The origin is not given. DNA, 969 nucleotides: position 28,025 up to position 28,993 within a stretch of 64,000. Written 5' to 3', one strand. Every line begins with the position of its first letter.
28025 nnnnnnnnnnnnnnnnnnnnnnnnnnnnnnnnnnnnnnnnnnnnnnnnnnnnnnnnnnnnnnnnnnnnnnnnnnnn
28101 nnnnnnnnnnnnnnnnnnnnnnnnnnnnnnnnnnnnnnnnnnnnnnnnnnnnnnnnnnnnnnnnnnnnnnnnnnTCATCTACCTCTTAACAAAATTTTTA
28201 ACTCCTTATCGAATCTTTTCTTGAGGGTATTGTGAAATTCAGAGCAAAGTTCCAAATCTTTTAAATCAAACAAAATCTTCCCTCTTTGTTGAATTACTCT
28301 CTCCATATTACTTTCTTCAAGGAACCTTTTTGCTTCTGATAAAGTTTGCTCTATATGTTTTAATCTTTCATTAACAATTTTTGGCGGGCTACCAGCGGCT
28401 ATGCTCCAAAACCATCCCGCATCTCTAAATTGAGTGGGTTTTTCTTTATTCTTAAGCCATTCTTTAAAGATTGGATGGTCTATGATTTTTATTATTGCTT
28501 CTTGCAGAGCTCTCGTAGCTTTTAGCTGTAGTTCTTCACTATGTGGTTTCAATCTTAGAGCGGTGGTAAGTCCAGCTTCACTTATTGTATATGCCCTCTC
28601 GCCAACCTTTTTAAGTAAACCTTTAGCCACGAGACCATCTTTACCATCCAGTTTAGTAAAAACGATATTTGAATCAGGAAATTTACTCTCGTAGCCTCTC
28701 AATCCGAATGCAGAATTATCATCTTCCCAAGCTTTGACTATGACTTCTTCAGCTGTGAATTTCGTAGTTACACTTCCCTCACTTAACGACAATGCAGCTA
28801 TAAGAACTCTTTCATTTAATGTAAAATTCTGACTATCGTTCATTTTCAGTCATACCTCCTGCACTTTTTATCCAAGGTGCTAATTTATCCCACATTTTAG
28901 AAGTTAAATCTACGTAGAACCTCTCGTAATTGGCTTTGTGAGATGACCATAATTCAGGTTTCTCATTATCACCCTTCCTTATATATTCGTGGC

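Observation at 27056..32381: Methyltransferase-linked four-gene operon with no recognisable named counterpart: candidate new defence system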

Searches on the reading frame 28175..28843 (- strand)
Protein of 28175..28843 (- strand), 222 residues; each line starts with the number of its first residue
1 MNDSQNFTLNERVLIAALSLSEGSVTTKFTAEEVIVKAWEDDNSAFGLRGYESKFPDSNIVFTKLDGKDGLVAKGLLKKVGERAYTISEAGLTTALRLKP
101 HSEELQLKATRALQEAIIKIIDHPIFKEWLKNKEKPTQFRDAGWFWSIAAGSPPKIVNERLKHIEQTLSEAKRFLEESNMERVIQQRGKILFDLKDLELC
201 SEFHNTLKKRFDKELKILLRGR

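Call 3: search_protein_families(library=pfam, proteins=[window:28175-28843:-], max_evalue=1)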
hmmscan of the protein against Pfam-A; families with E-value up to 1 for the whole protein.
window:28175-28843:- (222 aa): 4 families
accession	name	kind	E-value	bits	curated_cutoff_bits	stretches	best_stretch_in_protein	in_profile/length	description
PF16772.10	TERF2_RBM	-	0.016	15.2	27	1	53-69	21-37/41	Telomeric repeat-binding factor 2 Rap1-binding motif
PF21500.3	HolB_lid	-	0.089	13.1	27.1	0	83-99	12-28/40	DNA polymerase III subunit delta', AAA+ ATPase lid domain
PF16313.11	DUF4953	-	0.26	10.9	24.2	1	78-187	201-288/316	Met-zincin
PF23589.2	WH_AprA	-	0.27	12.2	27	1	101-146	23-67/94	AprA winged helix domain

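Call 4: search_protein_families(library=padloc, proteins=[window:28175-28843:-], max_evalue=1)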
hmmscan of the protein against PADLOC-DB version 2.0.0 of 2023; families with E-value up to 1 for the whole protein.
window:28175-28843:- (222 aa): 0 families

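Call 5: search_protein_families(library=ncbifam, proteins=[window:28175-28843:-], max_evalue=1)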
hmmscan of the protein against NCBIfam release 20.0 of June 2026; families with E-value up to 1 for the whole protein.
window:28175-28843:- (222 aa): 1 family
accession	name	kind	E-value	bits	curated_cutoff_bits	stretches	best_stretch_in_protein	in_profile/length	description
NF004184.0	PRK05643.3-2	equivalog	0.11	11.4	443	0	52-111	245-304/375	DNA polymerase III subunit beta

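Call 6: search_protein_families(library=phrogs, proteins=[window:28175-28843:-], max_evalue=1)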
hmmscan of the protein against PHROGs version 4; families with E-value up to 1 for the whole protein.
window:28175-28843:- (222 aa): 2 families
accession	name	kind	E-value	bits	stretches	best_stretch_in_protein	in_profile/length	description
phrog_887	-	moron, auxiliary metabolic gene and host takeover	0.12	12.3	1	77-194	237-362/509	queuine tRNA-ribosyltransferase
phrog_947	-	DNA, RNA and nucleotide metabolism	0.36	10.7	1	6-139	191-323/368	DNA polymerase processivity factor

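Call 35: find_homologous_proteins(query=window:28175-28843:-)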
Query window:28175-28843:- (222 aa): 36 proteins with E <= 0.001 among 373 candidates.
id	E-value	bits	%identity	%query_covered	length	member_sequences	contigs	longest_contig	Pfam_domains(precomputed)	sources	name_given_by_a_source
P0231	1.7e-140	484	100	100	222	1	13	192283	-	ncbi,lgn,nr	ncbi:hypothetical protein HYU40_05050 [Candidatus Woesearchaeota archaeon]|nr:hypothetical protein [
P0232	2.9e-118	411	83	99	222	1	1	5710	-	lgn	-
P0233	4.2e-89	316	63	97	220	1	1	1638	-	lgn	-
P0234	1.3e-87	311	62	98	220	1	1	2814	-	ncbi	-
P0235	3.0e-84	300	61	97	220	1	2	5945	-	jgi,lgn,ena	-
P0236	1.2e-80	288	61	97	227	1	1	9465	-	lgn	-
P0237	2.8e-79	284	60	96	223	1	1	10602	-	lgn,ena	-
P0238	2.4e-78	281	60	97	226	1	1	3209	-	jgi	jgi:hypothetical protein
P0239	1.9e-74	268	56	97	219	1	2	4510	-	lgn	-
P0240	8.4e-72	259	51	99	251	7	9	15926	-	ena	-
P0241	7.4e-71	256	51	99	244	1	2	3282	-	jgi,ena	-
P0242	5.8e-70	253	52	97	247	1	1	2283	-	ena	-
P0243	1.3e-68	249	48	100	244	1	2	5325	-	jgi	-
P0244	1.9e-65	239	49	96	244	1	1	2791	-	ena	-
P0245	3.4e-65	238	48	98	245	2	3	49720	-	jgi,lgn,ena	-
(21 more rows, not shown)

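Call 38: search_solved_structures(query=A3, max_evalue=10, show_alignments=2)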
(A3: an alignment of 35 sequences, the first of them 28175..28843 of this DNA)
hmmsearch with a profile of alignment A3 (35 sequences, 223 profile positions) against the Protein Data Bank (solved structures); distinct sequences matched with E-value up to 10: 5.
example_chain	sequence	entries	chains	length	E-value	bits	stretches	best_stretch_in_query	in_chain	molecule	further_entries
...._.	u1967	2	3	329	0.45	13.2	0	21-72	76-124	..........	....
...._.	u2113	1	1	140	0.97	12.1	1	73-101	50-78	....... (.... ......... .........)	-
2isy_A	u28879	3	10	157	1.2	11.8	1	73-101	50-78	Iron-dependent repressor ideR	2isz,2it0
7oj1_B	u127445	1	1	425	1.2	11.8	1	163-208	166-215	Inosine-5'-monophosphate dehydrogenase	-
1fx7_A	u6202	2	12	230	2.1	11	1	73-101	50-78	IRON-DEPENDENT REPRESSOR IDER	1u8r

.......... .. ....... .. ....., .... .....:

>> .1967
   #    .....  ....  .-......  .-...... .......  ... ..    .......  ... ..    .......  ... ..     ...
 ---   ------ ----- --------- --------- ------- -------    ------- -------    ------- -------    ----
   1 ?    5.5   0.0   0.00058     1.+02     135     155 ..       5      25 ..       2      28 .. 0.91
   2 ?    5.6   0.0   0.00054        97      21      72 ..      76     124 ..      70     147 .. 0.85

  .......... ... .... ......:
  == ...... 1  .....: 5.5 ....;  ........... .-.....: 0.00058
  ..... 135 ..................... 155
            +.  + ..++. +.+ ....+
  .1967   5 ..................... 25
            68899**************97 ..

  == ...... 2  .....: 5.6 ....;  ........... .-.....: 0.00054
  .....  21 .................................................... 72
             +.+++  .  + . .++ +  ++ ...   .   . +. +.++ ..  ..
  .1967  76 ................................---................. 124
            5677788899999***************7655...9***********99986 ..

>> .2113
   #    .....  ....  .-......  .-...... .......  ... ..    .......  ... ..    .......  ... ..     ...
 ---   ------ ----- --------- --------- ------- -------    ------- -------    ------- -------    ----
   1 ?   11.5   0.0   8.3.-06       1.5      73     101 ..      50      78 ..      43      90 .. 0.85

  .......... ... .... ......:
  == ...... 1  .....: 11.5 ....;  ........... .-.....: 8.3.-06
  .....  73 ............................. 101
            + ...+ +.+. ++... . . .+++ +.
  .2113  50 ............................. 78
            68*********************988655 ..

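Call 43: predict_structure(alignment_id=A3)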
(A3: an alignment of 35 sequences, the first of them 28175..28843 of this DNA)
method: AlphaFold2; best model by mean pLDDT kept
length: 222 residues; sequences in the alignment: 35
mean_pLDDT: 90.7   pTM: 0.85
mean pLDDT of the five models: 90.7, 90.0, 88.2, 86.6, 84.6
residues with pLDDT >= 90: 169; 70-90: 41; 50-70: 8; < 50: 4
segments of 3 or more residues with pLDDT < 50: 1-3
pLDDT, mean of each block of 10 residues (from residue 1): 68 96 95 96 92 92 92 95 95 90 86 93 96 95 93 91 96 87 70 92 97 93 54
secondary structure, 60 per line:
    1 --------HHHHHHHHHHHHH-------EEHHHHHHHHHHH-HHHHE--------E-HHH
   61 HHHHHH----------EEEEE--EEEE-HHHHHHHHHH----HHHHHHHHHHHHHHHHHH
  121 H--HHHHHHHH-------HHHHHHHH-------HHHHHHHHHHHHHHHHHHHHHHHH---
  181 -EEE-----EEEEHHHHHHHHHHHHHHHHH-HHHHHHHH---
elements in order: H9-21 H31-41 H43-46 H58-66 E77-81 E84-87 H89-98 H103-121 H124-131 H139-146 H154-177 E182-184 E190-193 H194-210 H212-219
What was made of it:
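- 28175..28843 (-): C: 222-aa obligate partner of B, an N-terminal winged helix plus a helical domain. AF2 pLDDT 90.7 (call 43).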

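Call 48: fold_search(model_id=the predicted structure, library=pdb)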
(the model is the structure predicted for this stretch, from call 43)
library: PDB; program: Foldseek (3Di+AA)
matches with E <= 10: 394; with E <= 0.001: 0
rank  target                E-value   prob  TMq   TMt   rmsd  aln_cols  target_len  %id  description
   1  9gm7_D                2.5e-02  0.91  0.31  0.24  20.8       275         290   11  MukBEF in a nucleotide-bound state with open neck gate (monomer) (released 2025-03-26)
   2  1t98_B                4.8e-02  0.84  0.31  0.27  19.0       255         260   10  Crystal Structure of MukF(1-287) (released 2005-05-24)
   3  9gm7_C                5.5e-02  0.82  0.31  0.17  20.6       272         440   12  MukBEF in a nucleotide-bound state with open neck gate (monomer) (released 2025-03-26)
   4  1t98_A                6.1e-02  0.77  0.29  0.25  18.5       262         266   11  Crystal Structure of MukF(1-287) (released 2005-05-24)
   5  3euh_B                7.7e-02  0.80  0.31  0.23  19.1       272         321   11  Crystal Structure of the MukE-MukF Complex (released 2009-01-20)
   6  9gm9_D                8.5e-02  0.80  0.31  0.23  13.6       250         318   11  MukBEF in a DNA capture state (released 2025-03-26)
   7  7uci_A                2.4e-01  0.20  0.18  0.09  15.3       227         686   12  SxtA Methyltransferase and decarboxylase didomain in complex with Mn2+ and SAH (released 2022-06-01)
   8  5x12                  2.8e-01  0.47  0.25  0.30  16.8       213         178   11  Crystal structure of Bacillus subtilis PadR (released 2017-11-22)
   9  4qik_B                3.5e-01  0.21  0.23  0.19  17.9       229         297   12  Crystal structure of the ROQ domain of human Roquin in complex with the TNF23 RNA duplex (released 2014-07-16)
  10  5cwk                  4.1e-01  0.18  0.18  0.23  15.7       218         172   13  Crystal structure of de novo designed helical repeat protein DHR53 (released 2015-12-16)
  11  4qil_B                4.7e-01  0.16  0.22  0.17  18.4       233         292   11  Crystal structure of the ROQ domain of human Roquin in complex with the Hmg19 stem-loop RNA (released 2014-07-16)
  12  8j7t_A                4.7e-01  0.15  0.20  0.17  20.1       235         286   12  Cryo-EM structure of hZnT7-Fab complex in zinc-unbound state, determined in outward-facing conformation (released 2023-09-20)
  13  3mdm                  4.7e-01  0.08  0.16  0.10  20.4       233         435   13  Thioperamide complex of Cytochrome P450 46A1 (released 2010-07-28)
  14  8j80_A                5.2e-01  0.23  0.19  0.15  18.0       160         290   12  Cryo-EM structure of hZnT7-Fab complex in zinc state 1, determined in heterogeneous conformations- one subunit in an i (released 2023-09-20)
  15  1hw1_A                5.7e-01  0.12  0.21  0.21  15.6       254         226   13  THE FADR-DNA COMPLEX: TRANSCRIPTIONAL CONTROL OF FATTY ACID METABOLISM IN ESCHERICHIA COLI (released 2001-01-24)
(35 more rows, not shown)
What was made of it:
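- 28175..28843 (-): Best Foldseek hit is the MukF N-terminal region, E 0.025 (weak) (call 48).
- There is weak MukF-like similarity of C (call 48).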

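Call 73: search_protein_families(library=pfam, alignment_id=A3, max_evalue=0.1)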
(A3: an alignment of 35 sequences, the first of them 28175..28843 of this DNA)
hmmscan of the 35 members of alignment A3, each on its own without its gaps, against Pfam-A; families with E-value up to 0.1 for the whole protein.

A. member 1, window:28175-28843:- (222 aa): 2 families
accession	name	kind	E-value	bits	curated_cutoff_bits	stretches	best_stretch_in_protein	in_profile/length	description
PF16772.10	TERF2_RBM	-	0.016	15.2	27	1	53-69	21-37/41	Telomeric repeat-binding factor 2 Rap1-binding motif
PF21500.3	HolB_lid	-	0.089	13.1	27.1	0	83-99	12-28/40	DNA polymerase III subunit delta', AAA+ ATPase lid domain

B. families by the number of members that match (of 35 scanned): 14 families
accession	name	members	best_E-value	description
PF11471.13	Sugarporin_N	6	4.3e-05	Maltoporin periplasmic N-terminal extension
PF16772.10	TERF2_RBM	4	0.016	Telomeric repeat-binding factor 2 Rap1-binding motif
PF03923.18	Lipoprotein_16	2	0.018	Uncharacterized lipoprotein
PF13180.12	PDZ_2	1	0.0032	PDZ domain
PF22748.1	PexRD54_WY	1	0.0034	Effector PexRD54, WY-domain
PF23589.2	WH_AprA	1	0.015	AprA winged helix domain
PF02797.21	Chal_sti_synt_C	1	0.026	Chalcone and stilbene synthases, C-terminal domain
PF12677.13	DUF3797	1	0.03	Domain of unknown function (DUF3797)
PF06026.20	Rib_5-P_isom_A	1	0.034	Ribose 5-phosphate isomerase A (phosphoriboisomerase A)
PF00486.34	Trans_reg_C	1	0.062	Transcriptional regulatory protein, C terminal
PF01665.21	Rota_NSP3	1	0.067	Rotavirus non-structural protein NSP3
PF12867.12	DinB_2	1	0.087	DinB superfamily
PF21500.3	HolB_lid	1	0.089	DNA polymerase III subunit delta', AAA+ ATPase lid domain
PF12010.13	DUF3502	1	0.089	Domain of unknown function (DUF3502)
